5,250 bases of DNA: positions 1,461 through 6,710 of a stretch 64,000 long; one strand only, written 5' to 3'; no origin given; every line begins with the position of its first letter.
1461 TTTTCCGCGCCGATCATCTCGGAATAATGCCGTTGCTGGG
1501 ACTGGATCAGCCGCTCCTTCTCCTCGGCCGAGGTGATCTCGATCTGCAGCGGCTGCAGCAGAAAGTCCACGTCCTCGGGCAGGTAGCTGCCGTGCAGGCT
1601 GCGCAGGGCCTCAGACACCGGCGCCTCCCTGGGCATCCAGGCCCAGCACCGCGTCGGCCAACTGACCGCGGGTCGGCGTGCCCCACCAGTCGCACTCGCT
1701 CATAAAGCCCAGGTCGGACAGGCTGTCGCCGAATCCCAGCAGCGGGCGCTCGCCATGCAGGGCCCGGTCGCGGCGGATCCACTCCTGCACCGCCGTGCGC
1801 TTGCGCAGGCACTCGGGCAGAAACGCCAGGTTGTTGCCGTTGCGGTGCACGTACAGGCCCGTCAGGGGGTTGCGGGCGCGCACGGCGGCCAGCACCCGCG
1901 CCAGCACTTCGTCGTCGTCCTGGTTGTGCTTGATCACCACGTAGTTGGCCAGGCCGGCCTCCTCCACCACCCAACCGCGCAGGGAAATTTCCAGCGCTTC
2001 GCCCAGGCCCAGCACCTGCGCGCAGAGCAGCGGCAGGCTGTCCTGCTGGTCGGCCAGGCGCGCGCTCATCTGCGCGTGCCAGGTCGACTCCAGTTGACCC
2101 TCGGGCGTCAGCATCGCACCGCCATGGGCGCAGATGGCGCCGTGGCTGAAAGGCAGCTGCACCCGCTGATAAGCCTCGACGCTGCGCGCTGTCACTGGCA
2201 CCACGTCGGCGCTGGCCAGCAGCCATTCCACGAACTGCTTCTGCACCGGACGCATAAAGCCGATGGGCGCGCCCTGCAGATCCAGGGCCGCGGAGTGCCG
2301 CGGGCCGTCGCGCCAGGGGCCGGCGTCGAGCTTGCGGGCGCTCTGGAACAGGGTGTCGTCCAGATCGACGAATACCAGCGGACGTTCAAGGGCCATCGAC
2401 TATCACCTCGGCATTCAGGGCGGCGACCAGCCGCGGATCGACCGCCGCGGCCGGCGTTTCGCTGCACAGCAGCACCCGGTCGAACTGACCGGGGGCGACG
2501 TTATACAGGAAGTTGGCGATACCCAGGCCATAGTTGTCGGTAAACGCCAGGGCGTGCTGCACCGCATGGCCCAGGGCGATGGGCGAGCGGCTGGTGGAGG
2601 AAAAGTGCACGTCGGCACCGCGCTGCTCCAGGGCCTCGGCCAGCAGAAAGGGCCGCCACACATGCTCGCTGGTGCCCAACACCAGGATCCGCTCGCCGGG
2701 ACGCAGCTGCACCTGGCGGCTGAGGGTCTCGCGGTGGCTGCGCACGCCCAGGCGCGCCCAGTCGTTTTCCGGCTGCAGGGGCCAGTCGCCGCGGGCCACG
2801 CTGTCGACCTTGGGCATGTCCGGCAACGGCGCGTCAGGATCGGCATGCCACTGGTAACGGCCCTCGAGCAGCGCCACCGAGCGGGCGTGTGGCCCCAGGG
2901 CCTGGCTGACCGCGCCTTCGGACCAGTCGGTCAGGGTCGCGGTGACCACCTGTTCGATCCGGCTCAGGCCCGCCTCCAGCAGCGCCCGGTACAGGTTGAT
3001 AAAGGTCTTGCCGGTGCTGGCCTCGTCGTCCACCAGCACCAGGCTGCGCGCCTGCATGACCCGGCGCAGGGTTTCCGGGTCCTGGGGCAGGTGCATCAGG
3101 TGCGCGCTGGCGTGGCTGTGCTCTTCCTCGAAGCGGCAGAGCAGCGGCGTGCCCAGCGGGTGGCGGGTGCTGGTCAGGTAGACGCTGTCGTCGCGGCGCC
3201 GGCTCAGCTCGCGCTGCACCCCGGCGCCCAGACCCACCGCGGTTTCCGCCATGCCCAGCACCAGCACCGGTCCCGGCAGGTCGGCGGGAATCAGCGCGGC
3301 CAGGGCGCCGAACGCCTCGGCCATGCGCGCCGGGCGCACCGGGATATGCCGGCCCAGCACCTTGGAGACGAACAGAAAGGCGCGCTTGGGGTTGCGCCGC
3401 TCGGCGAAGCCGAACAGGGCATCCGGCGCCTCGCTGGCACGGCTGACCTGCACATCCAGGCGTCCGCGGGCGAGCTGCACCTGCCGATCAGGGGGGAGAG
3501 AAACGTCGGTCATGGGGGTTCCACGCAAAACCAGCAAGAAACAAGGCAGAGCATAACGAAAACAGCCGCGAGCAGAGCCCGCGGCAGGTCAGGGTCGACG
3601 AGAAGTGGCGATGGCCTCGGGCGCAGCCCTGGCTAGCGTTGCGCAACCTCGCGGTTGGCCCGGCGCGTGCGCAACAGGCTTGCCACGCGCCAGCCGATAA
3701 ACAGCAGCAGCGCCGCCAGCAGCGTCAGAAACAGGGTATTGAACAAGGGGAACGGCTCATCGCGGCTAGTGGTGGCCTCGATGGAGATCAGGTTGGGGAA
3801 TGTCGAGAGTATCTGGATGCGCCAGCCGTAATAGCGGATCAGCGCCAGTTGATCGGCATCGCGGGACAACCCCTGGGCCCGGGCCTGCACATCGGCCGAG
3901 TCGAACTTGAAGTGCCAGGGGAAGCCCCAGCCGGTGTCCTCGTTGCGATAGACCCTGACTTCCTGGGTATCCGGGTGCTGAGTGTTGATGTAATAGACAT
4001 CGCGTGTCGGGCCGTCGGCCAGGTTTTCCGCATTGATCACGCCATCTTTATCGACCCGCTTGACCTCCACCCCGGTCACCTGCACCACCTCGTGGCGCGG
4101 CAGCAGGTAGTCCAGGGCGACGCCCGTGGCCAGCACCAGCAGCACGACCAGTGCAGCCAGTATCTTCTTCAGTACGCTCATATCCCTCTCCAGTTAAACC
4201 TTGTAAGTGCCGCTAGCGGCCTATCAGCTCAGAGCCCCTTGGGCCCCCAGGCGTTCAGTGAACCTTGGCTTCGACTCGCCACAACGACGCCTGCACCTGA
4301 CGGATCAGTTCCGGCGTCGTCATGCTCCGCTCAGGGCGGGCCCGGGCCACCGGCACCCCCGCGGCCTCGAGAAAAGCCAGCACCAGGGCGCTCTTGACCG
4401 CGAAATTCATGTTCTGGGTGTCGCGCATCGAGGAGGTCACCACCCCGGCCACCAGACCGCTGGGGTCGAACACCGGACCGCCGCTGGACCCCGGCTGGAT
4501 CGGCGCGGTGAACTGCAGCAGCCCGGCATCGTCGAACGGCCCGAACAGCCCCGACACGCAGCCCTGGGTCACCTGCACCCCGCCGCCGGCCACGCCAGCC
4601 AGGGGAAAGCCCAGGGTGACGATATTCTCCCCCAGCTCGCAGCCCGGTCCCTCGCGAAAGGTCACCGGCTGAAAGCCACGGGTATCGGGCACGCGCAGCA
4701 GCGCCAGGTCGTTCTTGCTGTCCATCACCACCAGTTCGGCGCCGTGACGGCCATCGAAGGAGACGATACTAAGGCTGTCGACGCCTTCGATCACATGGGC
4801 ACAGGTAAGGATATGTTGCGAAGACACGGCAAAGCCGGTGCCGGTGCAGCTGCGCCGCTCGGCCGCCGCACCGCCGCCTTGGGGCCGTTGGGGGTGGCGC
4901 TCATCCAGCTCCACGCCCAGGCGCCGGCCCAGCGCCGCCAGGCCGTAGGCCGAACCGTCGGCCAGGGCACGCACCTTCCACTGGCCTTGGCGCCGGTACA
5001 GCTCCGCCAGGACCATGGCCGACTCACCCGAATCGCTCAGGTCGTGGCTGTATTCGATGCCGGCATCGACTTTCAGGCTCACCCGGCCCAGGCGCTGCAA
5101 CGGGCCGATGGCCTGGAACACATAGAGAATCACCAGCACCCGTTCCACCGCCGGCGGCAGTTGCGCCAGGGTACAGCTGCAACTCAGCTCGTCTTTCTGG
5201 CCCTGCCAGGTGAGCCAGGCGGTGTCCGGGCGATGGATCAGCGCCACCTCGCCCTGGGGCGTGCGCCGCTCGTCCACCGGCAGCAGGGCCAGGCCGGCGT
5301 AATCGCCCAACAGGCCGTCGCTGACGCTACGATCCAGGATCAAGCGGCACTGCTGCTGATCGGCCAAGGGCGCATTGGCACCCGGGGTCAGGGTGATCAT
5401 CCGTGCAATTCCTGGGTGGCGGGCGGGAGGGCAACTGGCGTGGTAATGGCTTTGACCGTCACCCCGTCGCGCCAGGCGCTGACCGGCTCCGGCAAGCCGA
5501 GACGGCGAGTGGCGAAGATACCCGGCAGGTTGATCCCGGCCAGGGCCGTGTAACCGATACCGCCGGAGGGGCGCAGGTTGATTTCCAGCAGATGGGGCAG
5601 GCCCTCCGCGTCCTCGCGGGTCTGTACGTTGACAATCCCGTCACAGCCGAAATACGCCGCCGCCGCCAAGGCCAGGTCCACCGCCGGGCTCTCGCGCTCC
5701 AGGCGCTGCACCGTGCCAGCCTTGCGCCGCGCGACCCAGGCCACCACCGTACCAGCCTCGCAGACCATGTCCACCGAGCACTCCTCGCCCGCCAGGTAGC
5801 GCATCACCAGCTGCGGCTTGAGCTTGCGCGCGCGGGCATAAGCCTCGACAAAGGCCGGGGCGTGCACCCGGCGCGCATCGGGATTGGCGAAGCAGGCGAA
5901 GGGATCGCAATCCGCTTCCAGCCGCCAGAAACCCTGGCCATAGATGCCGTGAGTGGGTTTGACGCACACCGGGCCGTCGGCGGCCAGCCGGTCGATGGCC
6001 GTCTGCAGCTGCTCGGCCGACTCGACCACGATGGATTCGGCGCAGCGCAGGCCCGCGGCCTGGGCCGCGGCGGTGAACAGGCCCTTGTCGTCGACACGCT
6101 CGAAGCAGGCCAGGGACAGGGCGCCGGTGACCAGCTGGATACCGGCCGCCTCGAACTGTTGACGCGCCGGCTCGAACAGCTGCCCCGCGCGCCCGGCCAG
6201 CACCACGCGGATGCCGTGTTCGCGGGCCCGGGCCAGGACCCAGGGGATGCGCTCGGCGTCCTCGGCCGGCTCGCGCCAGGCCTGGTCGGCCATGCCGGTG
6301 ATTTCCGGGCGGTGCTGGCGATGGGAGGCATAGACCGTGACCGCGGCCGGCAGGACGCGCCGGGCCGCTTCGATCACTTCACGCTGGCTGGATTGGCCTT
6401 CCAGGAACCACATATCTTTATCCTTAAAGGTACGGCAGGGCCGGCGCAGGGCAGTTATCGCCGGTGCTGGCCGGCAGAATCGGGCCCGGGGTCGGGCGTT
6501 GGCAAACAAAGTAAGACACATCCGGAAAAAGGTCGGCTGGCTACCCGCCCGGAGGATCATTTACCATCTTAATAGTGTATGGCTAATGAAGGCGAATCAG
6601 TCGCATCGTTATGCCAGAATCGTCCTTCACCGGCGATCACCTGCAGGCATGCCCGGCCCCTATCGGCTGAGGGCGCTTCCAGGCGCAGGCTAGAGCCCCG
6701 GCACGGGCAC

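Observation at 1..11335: Ter island: terZABCDE divergent from a 7-gene ATP-grasp/PRTase/HAD/aldolase operon whose product is unknown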

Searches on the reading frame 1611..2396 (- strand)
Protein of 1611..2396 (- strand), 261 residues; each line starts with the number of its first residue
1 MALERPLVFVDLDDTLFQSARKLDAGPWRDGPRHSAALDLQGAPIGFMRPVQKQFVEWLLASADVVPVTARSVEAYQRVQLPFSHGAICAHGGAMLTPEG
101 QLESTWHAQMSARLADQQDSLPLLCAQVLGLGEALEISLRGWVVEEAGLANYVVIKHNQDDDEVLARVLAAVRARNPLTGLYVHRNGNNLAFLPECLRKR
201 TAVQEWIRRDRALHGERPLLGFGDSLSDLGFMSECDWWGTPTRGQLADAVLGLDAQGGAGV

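Call 5: search_protein_families(library=pfam, proteins=[window:1611-2396:-], max_evalue=0.01)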
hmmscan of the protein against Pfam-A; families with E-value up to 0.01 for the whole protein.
window:1611-2396:- (261 aa): 0 families

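Call 7: search_protein_families(library=ncbifam, proteins=[window:1611-2396:-], max_evalue=0.01)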
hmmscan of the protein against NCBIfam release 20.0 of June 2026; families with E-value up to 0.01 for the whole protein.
window:1611-2396:- (261 aa): 0 families

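Call 8: search_protein_families(library=padloc, proteins=[window:1611-2396:-], max_evalue=0.01)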
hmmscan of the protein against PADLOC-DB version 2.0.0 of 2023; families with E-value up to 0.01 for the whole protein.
window:1611-2396:- (261 aa): 0 families

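Call 42: search_solved_structures(query=window:1611-2396:-, max_evalue=1)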
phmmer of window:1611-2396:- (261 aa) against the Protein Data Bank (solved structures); distinct sequences matched with E-value up to 1: 2.
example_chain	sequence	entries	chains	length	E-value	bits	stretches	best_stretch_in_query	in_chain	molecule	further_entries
6d3v_A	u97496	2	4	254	4.5e-96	324.6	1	2-250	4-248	Trehalose phosphatase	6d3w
6cj0_A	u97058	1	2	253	4.8e-96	324.5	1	2-250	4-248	Trehalose phosphatase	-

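Call 47: search_solved_structures(query=window:1611-2396:-, max_evalue=1, show_alignments=2)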
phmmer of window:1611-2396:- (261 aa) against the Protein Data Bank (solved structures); distinct sequences matched with E-value up to 1: 2.
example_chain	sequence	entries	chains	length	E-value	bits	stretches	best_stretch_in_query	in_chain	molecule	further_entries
6d3v_A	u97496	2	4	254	4.5e-96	324.6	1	2-250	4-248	Trehalose phosphatase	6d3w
6cj0_A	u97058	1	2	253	4.8e-96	324.5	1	2-250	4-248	Trehalose phosphatase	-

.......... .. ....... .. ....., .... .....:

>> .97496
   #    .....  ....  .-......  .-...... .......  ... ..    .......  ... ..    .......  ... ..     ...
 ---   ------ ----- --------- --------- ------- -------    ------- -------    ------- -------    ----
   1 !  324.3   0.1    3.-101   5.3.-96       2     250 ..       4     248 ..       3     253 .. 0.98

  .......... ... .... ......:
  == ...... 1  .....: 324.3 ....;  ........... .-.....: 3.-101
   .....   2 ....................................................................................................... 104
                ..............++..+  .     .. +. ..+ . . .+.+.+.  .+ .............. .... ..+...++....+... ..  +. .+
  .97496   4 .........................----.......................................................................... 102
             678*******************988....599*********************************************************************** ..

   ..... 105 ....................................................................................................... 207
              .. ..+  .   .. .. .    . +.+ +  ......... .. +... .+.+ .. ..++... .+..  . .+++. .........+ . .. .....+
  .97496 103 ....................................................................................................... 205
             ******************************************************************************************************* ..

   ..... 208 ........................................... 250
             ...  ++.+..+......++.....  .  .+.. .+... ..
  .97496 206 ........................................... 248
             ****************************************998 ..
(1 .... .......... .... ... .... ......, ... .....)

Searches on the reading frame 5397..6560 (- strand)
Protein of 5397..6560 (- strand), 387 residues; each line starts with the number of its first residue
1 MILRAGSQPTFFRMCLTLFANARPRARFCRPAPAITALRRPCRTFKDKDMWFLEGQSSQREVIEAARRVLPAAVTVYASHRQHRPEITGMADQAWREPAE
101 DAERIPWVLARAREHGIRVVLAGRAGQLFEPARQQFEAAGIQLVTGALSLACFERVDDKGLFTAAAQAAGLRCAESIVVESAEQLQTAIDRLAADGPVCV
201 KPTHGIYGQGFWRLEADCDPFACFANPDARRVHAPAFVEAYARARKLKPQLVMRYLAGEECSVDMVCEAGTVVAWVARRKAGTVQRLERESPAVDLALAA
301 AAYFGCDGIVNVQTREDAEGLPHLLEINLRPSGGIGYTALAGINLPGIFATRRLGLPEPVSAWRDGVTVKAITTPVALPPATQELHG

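Call 5: search_protein_families(library=pfam, proteins=[window:5397-6560:-], max_evalue=0.01)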
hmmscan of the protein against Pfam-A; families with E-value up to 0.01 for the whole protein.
window:5397-6560:- (387 aa): 3 families
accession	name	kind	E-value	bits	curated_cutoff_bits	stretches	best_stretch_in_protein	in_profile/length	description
PF15632.11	ATPgrasp_Ter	-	6.7e-40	136.3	29.1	1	247-374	2-130/131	ATP-grasp in the biosynthetic pathway with Ter operon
PF14397.11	ATPgrasp_ST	-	8.5e-05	22.3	31.4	1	151-214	14-79/278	Sugar-transfer associated ATP-grasp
PF02222.28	ATP-grasp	-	0.0089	16.1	27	0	165-268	2-102/179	ATP-grasp domain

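Call 7: search_protein_families(library=ncbifam, proteins=[window:5397-6560:-], max_evalue=0.01)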
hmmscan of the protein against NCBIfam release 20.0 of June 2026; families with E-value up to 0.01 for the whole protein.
window:5397-6560:- (387 aa): 8 families
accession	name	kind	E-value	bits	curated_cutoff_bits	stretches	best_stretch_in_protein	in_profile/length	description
NF009402.0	PRK12767.1-1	equivalog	7.1e-09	34.9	218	1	99-350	56-295/329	carbamoyl phosphate synthase-like protein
NF009405.0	PRK12767.1-4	equivalog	1.4e-07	30.8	390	1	72-349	25-284/320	carbamoyl phosphate synthase-like protein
NF009404.0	PRK12767.1-3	equivalog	1.3e-06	27.6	316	1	106-349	59-302/344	carbamoyl phosphate synthase-like protein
NF003671.0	PRK05294.1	equivalog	0.00011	19.9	599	1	92-273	606-766/1058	carbamoyl-phosphate synthase large subunit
TIGR00768.1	rimK_fam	subfamily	0.00016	21.2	143.4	1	134-215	66-142/276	RimK family alpha-L-glutamate ligase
NF002378.0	PRK01372.1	subfamily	0.00097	17.9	243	0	162-331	104-271/305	D-alanine--D-alanine ligase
TIGR03103.1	trio_acet_GNAT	equivalog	0.0017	17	569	1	112-211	251-347/547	N-acetylglutaminylglutamine synthetase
TIGR02068.2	cya_phycin_syn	equivalog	0.0082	14.2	850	1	148-211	203-264/862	cyanophycin synthetase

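Call 8: search_protein_families(library=padloc, proteins=[window:5397-6560:-], max_evalue=0.01)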
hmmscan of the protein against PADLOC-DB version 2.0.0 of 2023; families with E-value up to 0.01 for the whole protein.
window:5397-6560:- (387 aa): 0 families
